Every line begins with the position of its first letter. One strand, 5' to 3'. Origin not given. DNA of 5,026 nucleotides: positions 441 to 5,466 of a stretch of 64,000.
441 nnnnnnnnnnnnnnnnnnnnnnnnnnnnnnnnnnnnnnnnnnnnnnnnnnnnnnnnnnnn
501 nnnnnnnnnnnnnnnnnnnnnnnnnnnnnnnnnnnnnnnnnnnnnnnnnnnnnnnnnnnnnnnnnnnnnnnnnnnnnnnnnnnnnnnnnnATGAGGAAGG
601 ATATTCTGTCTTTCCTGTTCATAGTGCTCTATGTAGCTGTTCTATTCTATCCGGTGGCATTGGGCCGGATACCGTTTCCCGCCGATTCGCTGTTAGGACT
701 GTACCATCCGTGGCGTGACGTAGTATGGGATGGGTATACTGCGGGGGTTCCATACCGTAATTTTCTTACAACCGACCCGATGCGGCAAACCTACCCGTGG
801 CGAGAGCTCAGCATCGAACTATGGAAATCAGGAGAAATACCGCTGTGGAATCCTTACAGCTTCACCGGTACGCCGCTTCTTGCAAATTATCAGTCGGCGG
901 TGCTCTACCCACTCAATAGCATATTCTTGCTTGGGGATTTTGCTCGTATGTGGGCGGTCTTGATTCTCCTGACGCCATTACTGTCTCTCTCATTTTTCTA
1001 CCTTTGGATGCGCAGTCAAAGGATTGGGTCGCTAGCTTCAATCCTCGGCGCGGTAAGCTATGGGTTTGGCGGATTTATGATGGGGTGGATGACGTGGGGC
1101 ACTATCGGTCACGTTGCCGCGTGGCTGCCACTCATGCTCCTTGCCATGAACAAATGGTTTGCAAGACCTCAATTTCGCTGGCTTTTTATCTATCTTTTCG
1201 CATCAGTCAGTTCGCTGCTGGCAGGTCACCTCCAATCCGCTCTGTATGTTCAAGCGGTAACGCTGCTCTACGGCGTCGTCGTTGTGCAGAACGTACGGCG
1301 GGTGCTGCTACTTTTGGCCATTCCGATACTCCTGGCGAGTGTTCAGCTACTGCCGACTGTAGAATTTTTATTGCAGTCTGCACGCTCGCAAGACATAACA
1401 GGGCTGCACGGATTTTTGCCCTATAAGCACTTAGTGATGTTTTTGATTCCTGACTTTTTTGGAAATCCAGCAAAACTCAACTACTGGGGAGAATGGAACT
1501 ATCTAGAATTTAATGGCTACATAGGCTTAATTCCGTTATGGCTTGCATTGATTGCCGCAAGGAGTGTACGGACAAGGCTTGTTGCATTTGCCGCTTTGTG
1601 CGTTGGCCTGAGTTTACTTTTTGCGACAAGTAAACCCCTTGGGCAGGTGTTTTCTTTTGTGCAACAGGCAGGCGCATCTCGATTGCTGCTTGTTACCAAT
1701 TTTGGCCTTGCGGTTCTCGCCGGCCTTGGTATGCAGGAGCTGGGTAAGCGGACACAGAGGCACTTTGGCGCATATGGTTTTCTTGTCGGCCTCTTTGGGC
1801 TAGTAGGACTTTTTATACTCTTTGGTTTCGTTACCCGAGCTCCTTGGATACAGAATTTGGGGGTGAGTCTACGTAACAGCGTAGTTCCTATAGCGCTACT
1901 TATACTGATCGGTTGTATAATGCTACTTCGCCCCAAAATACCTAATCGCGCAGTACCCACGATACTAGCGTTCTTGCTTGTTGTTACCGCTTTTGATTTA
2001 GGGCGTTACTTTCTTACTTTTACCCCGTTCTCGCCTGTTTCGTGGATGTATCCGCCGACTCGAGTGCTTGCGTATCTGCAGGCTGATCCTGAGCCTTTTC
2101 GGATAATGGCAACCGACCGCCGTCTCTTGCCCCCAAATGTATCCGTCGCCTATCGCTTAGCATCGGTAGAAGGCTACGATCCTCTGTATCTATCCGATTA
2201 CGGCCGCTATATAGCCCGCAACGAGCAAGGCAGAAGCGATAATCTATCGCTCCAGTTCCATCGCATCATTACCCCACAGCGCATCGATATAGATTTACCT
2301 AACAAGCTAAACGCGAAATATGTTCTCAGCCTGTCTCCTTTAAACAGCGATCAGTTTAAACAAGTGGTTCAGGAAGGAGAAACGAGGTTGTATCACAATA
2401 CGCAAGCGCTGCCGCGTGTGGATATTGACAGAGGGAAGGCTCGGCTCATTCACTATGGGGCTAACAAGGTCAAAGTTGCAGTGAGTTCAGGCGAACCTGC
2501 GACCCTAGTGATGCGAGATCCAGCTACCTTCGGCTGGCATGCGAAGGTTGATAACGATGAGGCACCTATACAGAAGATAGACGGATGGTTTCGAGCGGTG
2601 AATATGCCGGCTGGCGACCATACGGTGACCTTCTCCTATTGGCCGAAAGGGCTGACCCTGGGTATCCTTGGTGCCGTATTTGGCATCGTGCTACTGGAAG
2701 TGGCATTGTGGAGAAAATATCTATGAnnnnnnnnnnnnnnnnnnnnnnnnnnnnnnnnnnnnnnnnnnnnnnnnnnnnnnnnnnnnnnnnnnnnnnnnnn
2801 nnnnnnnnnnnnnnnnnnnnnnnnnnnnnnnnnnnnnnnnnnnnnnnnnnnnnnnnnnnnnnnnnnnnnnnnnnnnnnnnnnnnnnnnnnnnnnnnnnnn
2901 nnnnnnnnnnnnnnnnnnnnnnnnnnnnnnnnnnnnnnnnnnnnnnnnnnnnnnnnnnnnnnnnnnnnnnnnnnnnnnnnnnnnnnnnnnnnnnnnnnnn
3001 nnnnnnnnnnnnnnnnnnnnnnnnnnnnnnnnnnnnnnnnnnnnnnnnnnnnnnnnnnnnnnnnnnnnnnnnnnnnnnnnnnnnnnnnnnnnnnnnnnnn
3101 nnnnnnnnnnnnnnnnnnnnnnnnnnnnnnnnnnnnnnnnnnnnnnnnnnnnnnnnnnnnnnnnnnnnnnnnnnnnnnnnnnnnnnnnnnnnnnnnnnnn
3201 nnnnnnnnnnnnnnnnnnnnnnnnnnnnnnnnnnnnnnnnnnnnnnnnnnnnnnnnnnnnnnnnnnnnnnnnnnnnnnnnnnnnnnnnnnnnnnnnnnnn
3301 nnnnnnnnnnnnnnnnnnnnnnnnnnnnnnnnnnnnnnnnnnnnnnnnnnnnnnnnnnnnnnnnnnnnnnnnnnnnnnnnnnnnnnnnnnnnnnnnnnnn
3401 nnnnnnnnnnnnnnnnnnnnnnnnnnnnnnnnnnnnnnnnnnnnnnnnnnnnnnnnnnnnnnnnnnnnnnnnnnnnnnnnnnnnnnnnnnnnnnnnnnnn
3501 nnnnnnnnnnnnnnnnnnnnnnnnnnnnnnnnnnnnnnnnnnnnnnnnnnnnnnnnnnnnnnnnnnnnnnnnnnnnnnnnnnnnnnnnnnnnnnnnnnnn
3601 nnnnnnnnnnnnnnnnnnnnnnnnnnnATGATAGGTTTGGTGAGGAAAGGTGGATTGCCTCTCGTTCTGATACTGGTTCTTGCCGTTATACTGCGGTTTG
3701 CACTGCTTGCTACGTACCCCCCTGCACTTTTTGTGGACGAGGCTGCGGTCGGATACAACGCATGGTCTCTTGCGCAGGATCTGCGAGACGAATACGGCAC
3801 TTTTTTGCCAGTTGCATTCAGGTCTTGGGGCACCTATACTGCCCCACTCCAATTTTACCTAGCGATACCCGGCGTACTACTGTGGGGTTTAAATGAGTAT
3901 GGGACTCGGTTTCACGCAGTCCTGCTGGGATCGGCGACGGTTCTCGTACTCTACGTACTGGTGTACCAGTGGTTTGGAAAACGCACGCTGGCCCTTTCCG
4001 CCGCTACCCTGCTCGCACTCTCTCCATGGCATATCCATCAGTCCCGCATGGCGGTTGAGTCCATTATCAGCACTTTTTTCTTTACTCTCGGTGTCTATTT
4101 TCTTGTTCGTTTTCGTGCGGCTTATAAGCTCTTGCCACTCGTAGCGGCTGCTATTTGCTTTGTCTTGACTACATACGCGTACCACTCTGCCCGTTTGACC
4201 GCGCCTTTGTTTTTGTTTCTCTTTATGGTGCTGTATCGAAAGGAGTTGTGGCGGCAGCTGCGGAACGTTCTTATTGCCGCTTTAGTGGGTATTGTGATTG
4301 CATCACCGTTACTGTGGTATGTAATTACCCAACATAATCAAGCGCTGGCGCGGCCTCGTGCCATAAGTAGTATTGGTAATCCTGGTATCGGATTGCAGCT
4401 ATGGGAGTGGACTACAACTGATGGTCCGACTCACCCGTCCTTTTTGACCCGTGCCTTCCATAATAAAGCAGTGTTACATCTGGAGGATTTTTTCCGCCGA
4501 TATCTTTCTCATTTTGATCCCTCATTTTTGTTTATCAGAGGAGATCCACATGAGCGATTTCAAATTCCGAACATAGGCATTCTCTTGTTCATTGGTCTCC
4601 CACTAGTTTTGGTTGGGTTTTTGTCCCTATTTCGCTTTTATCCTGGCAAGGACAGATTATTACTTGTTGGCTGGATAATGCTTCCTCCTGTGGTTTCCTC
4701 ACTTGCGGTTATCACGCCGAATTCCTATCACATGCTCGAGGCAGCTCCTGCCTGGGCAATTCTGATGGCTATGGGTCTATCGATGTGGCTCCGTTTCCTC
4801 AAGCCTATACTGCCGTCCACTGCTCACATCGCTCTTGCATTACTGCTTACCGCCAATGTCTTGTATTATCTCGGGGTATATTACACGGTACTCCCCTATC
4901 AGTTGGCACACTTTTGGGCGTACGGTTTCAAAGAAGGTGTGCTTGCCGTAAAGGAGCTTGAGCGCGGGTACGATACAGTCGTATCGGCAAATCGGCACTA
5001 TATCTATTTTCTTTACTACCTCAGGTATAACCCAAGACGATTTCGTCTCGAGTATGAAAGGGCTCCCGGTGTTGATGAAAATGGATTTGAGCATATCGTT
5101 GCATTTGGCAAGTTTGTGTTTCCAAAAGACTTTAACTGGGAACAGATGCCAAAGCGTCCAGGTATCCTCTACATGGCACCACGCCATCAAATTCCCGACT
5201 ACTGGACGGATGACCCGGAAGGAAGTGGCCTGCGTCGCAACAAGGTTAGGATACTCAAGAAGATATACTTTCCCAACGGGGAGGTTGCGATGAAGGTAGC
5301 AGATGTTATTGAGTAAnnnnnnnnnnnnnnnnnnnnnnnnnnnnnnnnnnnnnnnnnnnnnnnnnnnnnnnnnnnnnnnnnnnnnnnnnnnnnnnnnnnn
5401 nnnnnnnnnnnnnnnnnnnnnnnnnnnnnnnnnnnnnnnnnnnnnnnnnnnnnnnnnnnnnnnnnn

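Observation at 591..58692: Nineteen GT-C-type polytopic membrane glycosyltransferases in 64 kb, suggesting a combinatorial lipid-carrier-dependent extracytoplasmic glycosylation island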

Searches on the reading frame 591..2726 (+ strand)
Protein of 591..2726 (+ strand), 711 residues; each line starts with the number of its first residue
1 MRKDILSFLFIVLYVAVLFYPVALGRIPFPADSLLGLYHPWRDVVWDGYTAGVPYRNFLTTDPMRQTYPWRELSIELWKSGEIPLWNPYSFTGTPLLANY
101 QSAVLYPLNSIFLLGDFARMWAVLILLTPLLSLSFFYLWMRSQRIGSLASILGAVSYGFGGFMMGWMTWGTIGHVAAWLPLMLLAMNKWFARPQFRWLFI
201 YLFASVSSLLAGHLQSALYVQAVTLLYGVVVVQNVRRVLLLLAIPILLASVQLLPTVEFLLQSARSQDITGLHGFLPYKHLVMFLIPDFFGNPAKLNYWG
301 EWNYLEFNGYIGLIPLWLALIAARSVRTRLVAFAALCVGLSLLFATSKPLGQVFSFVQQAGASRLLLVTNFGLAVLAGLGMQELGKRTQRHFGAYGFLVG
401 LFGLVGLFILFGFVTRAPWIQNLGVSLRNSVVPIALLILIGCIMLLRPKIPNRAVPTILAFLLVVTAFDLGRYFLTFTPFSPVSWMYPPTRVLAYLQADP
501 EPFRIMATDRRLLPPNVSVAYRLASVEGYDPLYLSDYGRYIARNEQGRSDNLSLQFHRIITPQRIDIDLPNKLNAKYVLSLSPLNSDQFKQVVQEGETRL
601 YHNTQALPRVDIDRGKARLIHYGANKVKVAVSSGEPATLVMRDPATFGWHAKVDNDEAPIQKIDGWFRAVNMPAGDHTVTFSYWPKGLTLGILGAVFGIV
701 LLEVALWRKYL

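Call 4: search_protein_families(library=pfam, proteins=[window:591-2726:+], max_evalue=0.01)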
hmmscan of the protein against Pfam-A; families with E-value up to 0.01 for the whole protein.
window:591-2726:+ (711 aa): 1 family
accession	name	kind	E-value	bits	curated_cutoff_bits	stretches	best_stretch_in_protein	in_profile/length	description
PF09586.16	YfhO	-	3.4e-20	72.5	28.5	2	616-693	755-833/835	Bacterial membrane protein YfhO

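Call 20: find_encoding_contigs(protein=window:591-2726:+, flank=10000, max_places=2)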
Protein window:591-2726:+ (711 aa): 1 contig read that carries it; 1 place shown.
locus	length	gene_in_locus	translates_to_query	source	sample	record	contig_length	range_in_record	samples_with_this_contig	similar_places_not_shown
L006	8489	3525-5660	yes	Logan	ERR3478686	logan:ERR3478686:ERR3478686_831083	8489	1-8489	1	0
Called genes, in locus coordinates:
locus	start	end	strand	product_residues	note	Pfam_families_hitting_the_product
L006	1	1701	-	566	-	?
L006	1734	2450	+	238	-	PF13649:Methyltransf_25 (faint), PF08241:Methyltransf_11 (weak)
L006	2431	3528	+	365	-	PF00534:Glycos_transf_1, PF13692:Glyco_trans_1_4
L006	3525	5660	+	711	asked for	PF09586:YfhO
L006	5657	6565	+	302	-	PF00535:Glycos_transf_2, PF13641:Glyco_tranf_2_3, PF13632:Glyco_trans_2_3 (weak)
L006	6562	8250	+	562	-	PF02366:PMT, PF13231:PMT_2 (weak)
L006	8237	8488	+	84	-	?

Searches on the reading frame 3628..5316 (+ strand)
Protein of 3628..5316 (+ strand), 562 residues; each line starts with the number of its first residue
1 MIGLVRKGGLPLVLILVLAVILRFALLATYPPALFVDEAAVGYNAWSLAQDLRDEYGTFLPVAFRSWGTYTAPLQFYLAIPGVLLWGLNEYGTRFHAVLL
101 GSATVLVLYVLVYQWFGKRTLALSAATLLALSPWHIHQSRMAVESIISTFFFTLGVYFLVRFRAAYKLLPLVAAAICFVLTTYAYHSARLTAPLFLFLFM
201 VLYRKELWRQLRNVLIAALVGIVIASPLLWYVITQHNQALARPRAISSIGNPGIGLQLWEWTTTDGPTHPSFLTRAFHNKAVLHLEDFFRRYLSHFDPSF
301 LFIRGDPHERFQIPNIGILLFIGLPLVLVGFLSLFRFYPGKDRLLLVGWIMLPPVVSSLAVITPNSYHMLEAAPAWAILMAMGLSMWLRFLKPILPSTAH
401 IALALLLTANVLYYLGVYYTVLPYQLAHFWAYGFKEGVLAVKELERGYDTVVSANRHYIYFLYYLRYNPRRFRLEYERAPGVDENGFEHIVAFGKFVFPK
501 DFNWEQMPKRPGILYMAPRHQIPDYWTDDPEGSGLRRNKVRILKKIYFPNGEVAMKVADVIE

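Call 4: search_protein_families(library=pfam, proteins=[window:3628-5316:+], max_evalue=0.01)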
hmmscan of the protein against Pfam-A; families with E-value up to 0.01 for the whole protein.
window:3628-5316:+ (562 aa): 2 families
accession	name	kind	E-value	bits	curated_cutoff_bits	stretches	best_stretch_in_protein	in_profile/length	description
PF02366.24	PMT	-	1.1e-07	32.1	22.7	1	14-232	2-234/245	Dolichyl-phosphate-mannose-protein mannosyltransferase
PF13231.12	PMT_2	-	8.9e-06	26.4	26.1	1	72-231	3-160/160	Dolichyl-phosphate-mannose-protein mannosyltransferase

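Call 44: search_solved_structures(query=A4, max_evalue=0.01)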
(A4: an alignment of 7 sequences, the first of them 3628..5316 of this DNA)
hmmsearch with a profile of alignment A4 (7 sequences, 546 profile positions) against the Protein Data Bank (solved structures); distinct sequences matched with E-value up to 0.01: 1.
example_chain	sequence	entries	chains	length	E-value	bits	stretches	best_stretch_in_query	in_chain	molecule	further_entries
5ezm_A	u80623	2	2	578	4.7e-06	28.7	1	63-228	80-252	4-amino-4-deoxy-L-arabinose transferase or related glycosyltransferases of PMT family | 4-amino-4-deoxy-L-arabinose (L-Ara4N) transferase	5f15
